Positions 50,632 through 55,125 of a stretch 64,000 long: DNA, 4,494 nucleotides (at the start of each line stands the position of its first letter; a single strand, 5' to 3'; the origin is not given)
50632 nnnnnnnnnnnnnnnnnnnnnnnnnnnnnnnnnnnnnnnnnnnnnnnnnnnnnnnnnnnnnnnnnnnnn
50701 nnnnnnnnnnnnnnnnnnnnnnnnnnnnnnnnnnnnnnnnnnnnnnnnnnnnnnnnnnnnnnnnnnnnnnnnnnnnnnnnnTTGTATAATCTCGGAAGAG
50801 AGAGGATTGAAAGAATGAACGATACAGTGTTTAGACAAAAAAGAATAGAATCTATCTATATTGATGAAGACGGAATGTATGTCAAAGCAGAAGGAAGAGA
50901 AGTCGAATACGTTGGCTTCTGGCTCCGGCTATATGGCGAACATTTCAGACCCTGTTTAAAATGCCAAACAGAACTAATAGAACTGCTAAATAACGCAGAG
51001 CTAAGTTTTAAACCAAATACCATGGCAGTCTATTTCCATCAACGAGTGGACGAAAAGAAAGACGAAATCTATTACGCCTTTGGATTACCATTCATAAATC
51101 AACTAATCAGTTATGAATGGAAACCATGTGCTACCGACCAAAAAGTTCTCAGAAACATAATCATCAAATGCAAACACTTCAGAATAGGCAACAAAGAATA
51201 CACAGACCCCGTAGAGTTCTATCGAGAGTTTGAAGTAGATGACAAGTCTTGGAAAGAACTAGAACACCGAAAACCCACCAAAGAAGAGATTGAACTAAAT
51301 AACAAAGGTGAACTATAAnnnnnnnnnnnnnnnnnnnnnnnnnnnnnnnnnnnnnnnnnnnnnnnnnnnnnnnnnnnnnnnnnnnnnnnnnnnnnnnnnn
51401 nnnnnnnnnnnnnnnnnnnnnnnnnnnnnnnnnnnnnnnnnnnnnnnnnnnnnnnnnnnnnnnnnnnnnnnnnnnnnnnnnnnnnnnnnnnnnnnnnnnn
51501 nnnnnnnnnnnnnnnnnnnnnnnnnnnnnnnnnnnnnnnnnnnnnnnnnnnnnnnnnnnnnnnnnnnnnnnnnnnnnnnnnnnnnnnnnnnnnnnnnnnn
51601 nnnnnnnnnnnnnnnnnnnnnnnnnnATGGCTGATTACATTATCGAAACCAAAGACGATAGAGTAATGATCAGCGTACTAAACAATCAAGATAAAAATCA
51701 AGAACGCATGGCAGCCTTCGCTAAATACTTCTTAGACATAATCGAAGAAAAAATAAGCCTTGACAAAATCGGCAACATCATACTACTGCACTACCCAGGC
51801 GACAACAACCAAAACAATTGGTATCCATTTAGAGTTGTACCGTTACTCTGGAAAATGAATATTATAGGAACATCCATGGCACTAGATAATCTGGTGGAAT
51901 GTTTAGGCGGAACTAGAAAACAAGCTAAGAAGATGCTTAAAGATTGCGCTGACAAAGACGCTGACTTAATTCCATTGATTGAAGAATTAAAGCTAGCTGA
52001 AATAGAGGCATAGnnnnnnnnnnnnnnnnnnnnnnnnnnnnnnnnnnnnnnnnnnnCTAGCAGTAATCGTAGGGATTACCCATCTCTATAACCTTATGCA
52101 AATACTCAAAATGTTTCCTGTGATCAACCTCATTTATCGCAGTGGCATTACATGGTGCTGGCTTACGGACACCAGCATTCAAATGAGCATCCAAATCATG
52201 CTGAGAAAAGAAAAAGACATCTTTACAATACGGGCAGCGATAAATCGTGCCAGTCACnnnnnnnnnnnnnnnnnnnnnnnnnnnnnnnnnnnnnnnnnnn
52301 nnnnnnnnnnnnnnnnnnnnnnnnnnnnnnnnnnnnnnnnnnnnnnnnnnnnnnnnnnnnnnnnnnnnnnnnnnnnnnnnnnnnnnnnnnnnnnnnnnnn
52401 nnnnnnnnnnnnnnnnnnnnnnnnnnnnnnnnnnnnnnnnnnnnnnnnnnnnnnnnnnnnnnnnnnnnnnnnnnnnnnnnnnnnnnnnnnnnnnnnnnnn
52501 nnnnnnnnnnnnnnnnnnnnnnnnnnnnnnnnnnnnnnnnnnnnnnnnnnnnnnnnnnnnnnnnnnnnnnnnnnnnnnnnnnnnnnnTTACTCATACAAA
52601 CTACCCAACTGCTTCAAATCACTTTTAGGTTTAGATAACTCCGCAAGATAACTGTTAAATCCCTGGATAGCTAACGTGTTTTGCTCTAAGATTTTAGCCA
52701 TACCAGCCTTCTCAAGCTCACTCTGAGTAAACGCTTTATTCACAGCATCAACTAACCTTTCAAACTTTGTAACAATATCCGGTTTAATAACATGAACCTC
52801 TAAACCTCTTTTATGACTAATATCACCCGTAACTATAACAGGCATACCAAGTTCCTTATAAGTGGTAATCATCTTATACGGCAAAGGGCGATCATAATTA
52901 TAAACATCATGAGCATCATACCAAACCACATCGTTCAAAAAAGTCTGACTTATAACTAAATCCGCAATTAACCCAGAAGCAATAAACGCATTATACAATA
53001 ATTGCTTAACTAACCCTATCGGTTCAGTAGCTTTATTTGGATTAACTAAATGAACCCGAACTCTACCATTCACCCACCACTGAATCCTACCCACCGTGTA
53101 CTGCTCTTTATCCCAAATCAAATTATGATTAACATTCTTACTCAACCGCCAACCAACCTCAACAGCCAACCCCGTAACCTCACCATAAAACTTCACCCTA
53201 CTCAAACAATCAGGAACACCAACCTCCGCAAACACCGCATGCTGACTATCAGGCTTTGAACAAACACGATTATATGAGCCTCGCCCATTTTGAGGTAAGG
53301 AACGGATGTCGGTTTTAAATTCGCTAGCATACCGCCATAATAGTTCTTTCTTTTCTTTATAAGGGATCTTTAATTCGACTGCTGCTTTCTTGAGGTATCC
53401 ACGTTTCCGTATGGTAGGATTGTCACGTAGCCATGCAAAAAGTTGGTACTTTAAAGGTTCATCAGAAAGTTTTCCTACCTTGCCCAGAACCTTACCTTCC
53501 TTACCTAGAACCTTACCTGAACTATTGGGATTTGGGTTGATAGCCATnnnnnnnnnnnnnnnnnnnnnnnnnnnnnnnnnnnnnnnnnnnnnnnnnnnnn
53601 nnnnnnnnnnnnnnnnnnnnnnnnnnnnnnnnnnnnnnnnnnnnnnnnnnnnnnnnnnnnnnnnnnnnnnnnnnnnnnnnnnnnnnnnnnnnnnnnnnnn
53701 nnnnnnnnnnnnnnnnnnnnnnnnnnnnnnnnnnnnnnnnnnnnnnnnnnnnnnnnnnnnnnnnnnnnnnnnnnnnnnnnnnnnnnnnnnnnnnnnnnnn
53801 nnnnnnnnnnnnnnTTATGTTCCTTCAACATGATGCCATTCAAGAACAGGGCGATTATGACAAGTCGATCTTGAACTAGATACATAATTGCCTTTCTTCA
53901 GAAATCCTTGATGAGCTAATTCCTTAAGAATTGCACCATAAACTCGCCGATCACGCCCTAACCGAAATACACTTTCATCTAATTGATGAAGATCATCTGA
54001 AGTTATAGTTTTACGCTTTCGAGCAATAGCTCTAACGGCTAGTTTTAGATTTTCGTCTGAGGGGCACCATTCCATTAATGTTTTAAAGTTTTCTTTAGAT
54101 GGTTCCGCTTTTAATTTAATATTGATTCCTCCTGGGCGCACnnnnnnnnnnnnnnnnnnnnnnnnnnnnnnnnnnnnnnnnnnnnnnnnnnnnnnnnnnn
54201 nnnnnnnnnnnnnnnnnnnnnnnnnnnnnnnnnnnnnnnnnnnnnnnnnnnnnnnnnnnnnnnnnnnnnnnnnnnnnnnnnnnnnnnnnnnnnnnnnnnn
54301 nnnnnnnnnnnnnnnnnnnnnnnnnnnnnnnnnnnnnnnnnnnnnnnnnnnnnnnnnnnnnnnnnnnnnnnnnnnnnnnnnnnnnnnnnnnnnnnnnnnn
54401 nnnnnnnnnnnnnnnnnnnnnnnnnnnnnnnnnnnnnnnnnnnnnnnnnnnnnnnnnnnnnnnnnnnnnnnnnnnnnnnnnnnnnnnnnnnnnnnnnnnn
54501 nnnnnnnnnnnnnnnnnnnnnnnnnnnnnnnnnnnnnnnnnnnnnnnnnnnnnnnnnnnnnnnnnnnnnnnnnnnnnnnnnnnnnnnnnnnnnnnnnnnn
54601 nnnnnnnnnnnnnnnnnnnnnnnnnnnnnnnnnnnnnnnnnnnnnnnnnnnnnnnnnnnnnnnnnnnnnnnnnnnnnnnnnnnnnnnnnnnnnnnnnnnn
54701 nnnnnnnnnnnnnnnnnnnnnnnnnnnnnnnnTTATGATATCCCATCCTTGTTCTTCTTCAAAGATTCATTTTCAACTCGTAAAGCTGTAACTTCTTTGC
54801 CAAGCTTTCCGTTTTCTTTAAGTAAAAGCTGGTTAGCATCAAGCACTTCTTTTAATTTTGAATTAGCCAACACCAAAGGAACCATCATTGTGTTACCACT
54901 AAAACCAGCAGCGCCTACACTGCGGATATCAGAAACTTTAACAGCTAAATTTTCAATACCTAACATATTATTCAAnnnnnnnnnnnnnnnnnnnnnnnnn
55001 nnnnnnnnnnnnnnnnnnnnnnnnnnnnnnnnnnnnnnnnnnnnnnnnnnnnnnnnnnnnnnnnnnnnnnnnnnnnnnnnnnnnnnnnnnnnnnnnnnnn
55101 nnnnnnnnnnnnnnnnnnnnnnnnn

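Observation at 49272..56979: Two paralogous tyrosine recombinases 6.5 kb apart bracket a Cys-rich/zinc-finger gene module; a third, divergent integrase lies at 22153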

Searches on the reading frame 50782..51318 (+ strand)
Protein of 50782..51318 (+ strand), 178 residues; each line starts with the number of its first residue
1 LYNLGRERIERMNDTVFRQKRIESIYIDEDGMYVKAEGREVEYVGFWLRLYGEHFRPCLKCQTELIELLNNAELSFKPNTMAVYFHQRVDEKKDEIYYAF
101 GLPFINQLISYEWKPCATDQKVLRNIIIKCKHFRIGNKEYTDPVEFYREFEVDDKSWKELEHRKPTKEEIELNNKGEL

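Call 4: search_protein_families(library=pfam, proteins=[window:50782-51318:+], max_evalue=0.1)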
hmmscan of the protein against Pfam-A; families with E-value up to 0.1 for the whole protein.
window:50782-51318:+ (178 aa): 1 family
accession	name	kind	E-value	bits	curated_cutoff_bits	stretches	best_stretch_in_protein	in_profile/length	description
PF10948.13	DUF2635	-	0.024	14.8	26.6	1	30-49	14-33/46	Protein of unknown function (DUF2635)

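Call 8: search_protein_families(library=phrogs, proteins=[window:50782-51318:+], max_evalue=0.01)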
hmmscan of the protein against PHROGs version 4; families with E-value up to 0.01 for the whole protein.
window:50782-51318:+ (178 aa): 0 families

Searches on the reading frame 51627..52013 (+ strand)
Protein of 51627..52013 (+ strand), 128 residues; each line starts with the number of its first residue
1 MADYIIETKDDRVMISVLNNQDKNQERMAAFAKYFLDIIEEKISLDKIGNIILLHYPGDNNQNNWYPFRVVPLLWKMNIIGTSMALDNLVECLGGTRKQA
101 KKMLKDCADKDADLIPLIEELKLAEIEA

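Call 4: search_protein_families(library=pfam, proteins=[window:51627-52013:+], max_evalue=0.1)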
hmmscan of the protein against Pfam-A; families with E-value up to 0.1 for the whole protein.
window:51627-52013:+ (128 aa): 1 family
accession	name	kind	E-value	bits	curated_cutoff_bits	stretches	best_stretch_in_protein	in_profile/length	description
PF04784.19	DUF547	-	0.052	14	27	1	17-56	25-65/125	Protein of unknown function, DUF547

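Call 8: search_protein_families(library=phrogs, proteins=[window:51627-52013:+], max_evalue=0.01)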
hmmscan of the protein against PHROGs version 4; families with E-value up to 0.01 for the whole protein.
window:51627-52013:+ (128 aa): 0 families

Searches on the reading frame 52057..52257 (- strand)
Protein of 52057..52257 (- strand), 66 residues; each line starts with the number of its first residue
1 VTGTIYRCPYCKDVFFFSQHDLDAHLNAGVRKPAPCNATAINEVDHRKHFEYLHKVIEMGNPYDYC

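Call 4: search_protein_families(library=pfam, proteins=[window:52057-52257:-], max_evalue=0.1)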
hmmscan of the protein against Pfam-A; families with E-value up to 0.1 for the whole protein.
window:52057-52257:- (66 aa): 5 families
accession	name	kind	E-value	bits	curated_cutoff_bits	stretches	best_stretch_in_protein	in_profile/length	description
PF15750.11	UBZ_FAAP20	-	0.0055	16.9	25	1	7-26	3-24/35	Ubiquitin-binding zinc-finger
PF12171.14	zf-C2H2_jaz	-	0.0096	16.5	22.6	1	6-27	2-22/27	Zinc-finger double-stranded RNA-binding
PF13894.12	zf-C2H2_4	-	0.01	16.9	27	1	6-27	1-21/24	C2H2-type zinc finger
PF18408.7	zf_Hakai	-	0.026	14.6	26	1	3-27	1-27/32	C2H2 Hakai zinc finger domain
PF12874.13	zf-met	-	0.046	14.5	21.2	0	6-27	1-21/25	Zinc-finger of C2H2 type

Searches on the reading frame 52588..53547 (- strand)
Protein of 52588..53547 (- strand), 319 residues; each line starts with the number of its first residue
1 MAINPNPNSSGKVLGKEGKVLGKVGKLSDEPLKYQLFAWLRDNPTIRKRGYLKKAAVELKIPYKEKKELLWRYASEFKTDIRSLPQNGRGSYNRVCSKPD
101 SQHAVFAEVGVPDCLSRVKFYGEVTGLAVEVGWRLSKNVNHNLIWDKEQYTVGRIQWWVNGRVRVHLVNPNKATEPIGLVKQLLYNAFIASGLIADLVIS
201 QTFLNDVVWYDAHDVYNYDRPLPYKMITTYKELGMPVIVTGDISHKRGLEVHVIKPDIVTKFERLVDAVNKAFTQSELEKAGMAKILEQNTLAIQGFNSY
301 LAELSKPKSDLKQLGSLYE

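Call 4: search_protein_families(library=pfam, proteins=[window:52588-53547:-], max_evalue=0.1)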
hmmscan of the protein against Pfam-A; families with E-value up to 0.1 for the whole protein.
window:52588-53547:- (319 aa): 1 family
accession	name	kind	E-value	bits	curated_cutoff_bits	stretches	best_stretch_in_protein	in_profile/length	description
PF12396.14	DUF3659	-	0.022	15.1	24.8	0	8-25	39-56/61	Protein of unknown function (DUF3659)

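Call 8: search_protein_families(library=phrogs, proteins=[window:52588-53547:-], max_evalue=0.01)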
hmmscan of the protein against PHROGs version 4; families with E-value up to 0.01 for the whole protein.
window:52588-53547:- (319 aa): 0 families

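Call 79: find_homologous_proteins(query=window:52588-53547:-, max_evalue=0.001)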
Query window:52588-53547:- (319 aa): 21 proteins with E <= 0.001 among 1982 candidates.
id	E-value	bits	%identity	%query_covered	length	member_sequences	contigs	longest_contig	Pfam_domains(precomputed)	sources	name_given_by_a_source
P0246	1.5e-213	726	100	100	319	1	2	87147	-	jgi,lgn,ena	jgi:hypothetical protein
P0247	1.2e-173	594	82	100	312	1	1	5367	-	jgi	jgi:hypothetical protein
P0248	1.7e-167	574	80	100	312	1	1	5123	-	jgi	jgi:hypothetical protein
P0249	1.1e-148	512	71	100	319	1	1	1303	-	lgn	-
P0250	3.2e-147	508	70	100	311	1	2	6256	-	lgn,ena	-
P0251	4.3e-144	497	69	99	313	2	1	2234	-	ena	-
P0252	1.4e-137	476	68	100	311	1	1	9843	-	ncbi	-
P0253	2.8e-137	475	67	100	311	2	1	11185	-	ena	-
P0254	1.9e-136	472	69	95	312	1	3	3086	-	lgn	-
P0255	6.0e-133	461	65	100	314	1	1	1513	-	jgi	jgi:hypothetical protein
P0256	2.2e-130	452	66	100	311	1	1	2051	-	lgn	-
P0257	9.4e-129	447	67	100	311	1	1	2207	-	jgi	jgi:hypothetical protein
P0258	2.2e-113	397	62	92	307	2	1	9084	-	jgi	jgi:hypothetical protein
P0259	9.4e-113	394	62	92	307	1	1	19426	-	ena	-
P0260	2.0e-111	390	61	92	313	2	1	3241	-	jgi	jgi:hypothetical protein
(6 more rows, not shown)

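Call 80: find_encoding_contigs(protein=P0247, flank=10000, max_places=2)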
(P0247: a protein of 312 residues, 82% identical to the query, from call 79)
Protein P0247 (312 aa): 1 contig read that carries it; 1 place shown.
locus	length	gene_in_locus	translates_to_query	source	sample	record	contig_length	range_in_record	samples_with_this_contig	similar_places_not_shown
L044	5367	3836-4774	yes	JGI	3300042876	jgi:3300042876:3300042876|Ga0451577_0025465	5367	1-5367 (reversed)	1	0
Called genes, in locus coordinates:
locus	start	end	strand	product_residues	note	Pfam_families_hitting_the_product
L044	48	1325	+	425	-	PF05048:NosD (weak), PF13229:Beta_helix (weak), PF05048:NosD, PF13229:Beta_helix (weak)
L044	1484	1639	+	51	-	-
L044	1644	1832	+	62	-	-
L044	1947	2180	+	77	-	-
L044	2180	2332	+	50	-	-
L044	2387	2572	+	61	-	-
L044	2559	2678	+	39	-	-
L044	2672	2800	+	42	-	-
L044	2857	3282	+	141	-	-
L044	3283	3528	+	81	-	-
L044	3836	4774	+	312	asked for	-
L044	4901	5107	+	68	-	-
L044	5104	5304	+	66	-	-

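Call 81: find_encoding_contigs(protein=P0253, flank=10000, max_places=2)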
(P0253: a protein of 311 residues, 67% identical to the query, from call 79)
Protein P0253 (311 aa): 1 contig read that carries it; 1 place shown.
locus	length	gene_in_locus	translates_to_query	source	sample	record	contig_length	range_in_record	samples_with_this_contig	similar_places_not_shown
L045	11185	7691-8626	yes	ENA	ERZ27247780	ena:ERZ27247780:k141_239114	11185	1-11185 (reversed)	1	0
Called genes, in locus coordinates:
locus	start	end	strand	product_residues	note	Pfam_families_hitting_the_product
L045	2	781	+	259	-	?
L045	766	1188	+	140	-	-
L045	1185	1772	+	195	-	PF13578:Methyltransf_24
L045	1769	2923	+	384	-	PF08241:Methyltransf_11 (weak), PF08242:Methyltransf_12 (faint), PF13649:Methyltransf_25, PF13847:Methyltransf_31 (weak)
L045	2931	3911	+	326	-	PF04055:Radical_SAM (weak)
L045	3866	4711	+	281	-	PF00535:Glycos_transf_2, PF10111:Glyco_tranf_2_2, PF13641:Glyco_tranf_2_3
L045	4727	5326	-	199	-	PF00801:PKD, PF18911:PKD_4 (weak)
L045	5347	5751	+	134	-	-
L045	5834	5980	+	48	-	-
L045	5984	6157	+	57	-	-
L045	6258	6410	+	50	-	-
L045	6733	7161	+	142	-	-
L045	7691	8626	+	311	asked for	-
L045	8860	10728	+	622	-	-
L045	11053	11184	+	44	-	?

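Call 82: find_encoding_contigs(protein=P0259, flank=10000, max_places=2)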
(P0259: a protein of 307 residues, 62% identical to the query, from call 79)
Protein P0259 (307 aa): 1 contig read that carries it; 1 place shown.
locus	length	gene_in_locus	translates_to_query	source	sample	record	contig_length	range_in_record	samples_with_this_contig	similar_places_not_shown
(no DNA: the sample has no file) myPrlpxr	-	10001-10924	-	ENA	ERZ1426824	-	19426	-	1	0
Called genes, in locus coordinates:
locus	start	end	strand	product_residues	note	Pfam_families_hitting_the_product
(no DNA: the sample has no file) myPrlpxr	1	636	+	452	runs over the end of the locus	PF13231:PMT_2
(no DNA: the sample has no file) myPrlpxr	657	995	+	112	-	-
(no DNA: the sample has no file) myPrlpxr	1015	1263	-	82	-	-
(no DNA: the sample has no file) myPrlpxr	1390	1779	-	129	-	-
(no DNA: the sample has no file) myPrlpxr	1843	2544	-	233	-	-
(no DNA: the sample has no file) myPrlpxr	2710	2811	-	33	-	-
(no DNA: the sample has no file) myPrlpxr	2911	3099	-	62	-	-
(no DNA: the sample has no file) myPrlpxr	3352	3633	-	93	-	-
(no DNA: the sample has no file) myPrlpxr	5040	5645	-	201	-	-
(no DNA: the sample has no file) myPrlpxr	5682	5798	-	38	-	-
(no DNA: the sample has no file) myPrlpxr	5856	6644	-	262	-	-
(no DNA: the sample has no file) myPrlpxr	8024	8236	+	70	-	-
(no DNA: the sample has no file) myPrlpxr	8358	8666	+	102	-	-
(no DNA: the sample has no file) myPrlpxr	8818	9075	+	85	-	-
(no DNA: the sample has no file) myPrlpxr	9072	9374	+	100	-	-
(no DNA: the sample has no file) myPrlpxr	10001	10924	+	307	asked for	-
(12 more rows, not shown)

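Call 99: search_protein_families(library=ncbifam, proteins=[window:52588-53547:-], max_evalue=0.05)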
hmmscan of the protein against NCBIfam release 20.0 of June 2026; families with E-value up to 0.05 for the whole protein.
window:52588-53547:- (319 aa): 0 families

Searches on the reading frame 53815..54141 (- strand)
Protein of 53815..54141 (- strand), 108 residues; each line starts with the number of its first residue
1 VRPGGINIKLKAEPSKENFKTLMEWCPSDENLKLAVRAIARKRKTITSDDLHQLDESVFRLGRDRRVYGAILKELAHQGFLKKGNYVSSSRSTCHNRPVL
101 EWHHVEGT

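Call 4: search_protein_families(library=pfam, proteins=[window:53815-54141:-], max_evalue=0.1)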
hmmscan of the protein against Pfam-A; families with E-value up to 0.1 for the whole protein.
window:53815-54141:- (108 aa): 0 families

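Call 8: search_protein_families(library=phrogs, proteins=[window:53815-54141:-], max_evalue=0.01)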
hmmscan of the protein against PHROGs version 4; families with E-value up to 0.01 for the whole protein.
window:53815-54141:- (108 aa): 1 family
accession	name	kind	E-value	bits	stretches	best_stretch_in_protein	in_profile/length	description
phrog_27658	-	unknown function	0.0017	20.1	1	42-105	39-98/99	-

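Call 99: search_protein_families(library=ncbifam, proteins=[window:53815-54141:-], max_evalue=0.05)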
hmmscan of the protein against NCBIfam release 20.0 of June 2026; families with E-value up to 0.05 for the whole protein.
window:53815-54141:- (108 aa): 0 families

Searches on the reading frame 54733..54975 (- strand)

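Call 95: search_protein_families(library=pfam, proteins=[window:54733-54975:-], max_evalue=0.05)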
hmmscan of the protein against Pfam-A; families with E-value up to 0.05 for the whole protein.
window:54733-54975:- (80 aa): 1 family
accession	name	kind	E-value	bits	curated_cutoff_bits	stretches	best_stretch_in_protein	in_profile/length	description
PF16559.10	GIT_CC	-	0.0015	18.7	28.7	1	34-74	25-65/66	GIT coiled-coil Rho guanine nucleotide exchange factor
